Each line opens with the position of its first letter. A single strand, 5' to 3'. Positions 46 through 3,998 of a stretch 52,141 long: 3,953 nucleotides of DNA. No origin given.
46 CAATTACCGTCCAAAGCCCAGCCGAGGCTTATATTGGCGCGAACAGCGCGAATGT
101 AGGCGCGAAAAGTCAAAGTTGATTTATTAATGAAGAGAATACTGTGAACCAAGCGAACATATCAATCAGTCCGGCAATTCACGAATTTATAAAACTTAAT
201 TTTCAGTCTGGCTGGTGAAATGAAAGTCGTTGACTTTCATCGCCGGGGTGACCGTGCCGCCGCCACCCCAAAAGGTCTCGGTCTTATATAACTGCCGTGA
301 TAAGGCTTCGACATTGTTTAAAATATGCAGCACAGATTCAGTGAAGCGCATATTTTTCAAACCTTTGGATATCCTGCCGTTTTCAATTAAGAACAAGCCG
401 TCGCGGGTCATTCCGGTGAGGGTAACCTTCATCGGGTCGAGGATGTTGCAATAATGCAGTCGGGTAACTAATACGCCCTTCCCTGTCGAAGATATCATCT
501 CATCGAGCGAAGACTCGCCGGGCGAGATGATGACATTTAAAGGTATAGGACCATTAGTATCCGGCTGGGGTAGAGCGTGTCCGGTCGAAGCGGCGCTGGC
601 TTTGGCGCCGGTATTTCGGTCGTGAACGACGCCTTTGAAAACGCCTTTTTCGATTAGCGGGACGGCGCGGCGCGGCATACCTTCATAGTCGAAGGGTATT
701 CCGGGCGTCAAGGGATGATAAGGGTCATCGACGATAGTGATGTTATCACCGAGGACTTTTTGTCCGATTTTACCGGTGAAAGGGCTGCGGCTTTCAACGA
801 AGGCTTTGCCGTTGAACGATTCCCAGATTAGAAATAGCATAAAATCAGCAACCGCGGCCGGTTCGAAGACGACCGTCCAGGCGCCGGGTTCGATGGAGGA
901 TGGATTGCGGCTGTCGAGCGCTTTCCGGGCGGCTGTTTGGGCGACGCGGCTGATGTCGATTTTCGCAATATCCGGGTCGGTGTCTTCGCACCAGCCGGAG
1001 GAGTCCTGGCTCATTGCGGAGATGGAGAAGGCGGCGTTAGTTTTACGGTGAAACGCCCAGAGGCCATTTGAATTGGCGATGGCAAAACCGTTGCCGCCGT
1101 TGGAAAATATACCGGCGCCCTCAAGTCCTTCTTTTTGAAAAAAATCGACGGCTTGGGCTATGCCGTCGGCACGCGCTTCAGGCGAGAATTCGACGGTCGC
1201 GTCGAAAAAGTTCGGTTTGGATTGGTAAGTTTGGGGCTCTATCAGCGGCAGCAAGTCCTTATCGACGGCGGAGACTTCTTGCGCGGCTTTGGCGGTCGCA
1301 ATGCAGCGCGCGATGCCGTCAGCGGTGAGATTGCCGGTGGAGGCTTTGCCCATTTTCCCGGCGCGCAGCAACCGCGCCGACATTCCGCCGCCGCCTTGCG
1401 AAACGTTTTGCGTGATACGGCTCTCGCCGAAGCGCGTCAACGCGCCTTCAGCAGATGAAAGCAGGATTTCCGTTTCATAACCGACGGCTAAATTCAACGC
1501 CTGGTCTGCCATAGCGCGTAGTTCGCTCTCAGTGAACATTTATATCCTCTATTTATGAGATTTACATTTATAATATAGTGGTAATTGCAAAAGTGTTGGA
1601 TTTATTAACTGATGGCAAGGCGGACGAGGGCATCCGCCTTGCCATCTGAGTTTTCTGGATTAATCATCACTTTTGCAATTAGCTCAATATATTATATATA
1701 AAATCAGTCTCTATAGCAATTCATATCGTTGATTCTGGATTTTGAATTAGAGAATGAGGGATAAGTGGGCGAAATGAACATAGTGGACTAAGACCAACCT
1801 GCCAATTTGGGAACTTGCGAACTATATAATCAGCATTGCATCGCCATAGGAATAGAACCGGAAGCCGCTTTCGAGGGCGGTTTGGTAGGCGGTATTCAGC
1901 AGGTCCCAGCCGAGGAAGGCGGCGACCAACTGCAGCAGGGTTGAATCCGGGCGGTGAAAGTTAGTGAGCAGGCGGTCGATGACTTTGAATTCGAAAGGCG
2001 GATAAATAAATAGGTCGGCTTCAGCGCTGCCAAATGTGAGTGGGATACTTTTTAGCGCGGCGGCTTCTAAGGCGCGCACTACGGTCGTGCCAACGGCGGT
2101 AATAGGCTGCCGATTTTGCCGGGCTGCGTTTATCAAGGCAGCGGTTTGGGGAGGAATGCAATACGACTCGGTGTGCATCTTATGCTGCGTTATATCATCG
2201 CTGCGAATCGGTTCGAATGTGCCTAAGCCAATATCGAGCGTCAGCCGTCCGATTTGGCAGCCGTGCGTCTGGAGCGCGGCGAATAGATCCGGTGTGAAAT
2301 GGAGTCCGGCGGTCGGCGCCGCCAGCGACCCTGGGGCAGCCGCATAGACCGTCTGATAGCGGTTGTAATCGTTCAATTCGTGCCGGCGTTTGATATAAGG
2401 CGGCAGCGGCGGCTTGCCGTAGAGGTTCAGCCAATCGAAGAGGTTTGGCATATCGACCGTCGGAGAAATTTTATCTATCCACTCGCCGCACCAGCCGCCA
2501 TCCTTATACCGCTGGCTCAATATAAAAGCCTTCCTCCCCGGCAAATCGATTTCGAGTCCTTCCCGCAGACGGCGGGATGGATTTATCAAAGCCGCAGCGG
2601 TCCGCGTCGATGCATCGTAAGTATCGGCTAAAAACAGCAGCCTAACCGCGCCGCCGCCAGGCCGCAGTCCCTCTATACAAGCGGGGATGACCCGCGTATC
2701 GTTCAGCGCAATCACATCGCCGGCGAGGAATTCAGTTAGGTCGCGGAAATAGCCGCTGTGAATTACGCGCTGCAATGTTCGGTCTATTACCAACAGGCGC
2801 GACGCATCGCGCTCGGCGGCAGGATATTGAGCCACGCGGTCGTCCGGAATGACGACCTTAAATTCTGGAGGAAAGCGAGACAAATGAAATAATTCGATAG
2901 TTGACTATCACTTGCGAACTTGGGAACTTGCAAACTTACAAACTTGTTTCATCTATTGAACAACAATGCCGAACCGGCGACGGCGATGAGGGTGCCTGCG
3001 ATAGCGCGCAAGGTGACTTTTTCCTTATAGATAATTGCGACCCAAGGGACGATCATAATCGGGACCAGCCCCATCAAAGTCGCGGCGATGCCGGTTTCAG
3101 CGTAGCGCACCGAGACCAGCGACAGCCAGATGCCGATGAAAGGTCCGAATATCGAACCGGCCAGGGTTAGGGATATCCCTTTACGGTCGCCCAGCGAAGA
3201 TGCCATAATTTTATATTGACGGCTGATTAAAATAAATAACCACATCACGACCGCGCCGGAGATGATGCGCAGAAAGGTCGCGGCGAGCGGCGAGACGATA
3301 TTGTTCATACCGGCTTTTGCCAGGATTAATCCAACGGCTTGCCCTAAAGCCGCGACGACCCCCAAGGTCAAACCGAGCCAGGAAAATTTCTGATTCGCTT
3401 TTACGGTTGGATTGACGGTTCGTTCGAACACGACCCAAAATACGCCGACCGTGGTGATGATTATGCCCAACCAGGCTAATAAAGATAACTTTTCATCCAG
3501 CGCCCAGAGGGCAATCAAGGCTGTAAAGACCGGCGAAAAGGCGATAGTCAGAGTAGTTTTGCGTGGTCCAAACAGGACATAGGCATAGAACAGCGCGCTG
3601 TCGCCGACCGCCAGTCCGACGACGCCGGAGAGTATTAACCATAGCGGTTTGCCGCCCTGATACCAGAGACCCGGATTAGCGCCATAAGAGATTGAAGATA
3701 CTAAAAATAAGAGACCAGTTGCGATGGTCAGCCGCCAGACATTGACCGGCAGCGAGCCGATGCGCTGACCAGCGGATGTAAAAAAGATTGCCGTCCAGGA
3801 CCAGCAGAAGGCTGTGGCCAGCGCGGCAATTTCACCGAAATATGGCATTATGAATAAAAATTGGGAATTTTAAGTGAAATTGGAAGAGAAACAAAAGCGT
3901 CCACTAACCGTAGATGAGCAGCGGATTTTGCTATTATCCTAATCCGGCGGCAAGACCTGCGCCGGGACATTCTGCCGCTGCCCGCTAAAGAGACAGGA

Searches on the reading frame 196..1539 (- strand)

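Call 53: search_protein_families(library=pfam, proteins=[window:196-1539:-], max_evalue=0.00001)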
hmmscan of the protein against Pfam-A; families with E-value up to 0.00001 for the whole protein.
window:196-1539:- (447 aa): 2 families
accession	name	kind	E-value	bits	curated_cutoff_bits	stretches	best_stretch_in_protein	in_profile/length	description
PF19289.4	PmbA_TldD_3rd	-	6.4e-53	179.6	22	1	219-442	2-219/220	PmbA/TldA metallopeptidase C-terminal domain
PF19290.4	PmbA_TldD_2nd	-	1.4e-06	29.1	20.9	1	152-210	45-108/109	PmbA/TldA metallopeptidase central domain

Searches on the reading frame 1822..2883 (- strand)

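Call 53: search_protein_families(library=pfam, proteins=[window:1822-2883:-], max_evalue=0.00001)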
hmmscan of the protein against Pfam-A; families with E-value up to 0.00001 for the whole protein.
window:1822-2883:- (353 aa): 1 family
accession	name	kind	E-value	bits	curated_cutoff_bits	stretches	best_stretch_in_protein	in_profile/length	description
PF02547.20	Queuosine_synth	-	6.1e-103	344.8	25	1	7-352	3-322/322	Queuosine biosynthesis protein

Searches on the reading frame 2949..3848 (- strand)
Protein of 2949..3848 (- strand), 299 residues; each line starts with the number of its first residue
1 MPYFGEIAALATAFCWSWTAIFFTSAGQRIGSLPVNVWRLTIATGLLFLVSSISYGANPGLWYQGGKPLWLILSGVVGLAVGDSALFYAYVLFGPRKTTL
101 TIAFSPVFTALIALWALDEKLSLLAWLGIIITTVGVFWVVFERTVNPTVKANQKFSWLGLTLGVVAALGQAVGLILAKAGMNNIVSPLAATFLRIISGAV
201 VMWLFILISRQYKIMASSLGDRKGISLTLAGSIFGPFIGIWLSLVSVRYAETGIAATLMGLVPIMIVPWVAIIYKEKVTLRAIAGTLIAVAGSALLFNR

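Call 53: search_protein_families(library=pfam, proteins=[window:2949-3848:-], max_evalue=0.00001)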
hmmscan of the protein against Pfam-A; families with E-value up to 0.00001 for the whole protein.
window:2949-3848:- (299 aa): 1 family
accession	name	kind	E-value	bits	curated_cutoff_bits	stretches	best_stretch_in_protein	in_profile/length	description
PF00892.27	EamA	-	6.2e-32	111.1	28.2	2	4-140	2-134/135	EamA-like transporter family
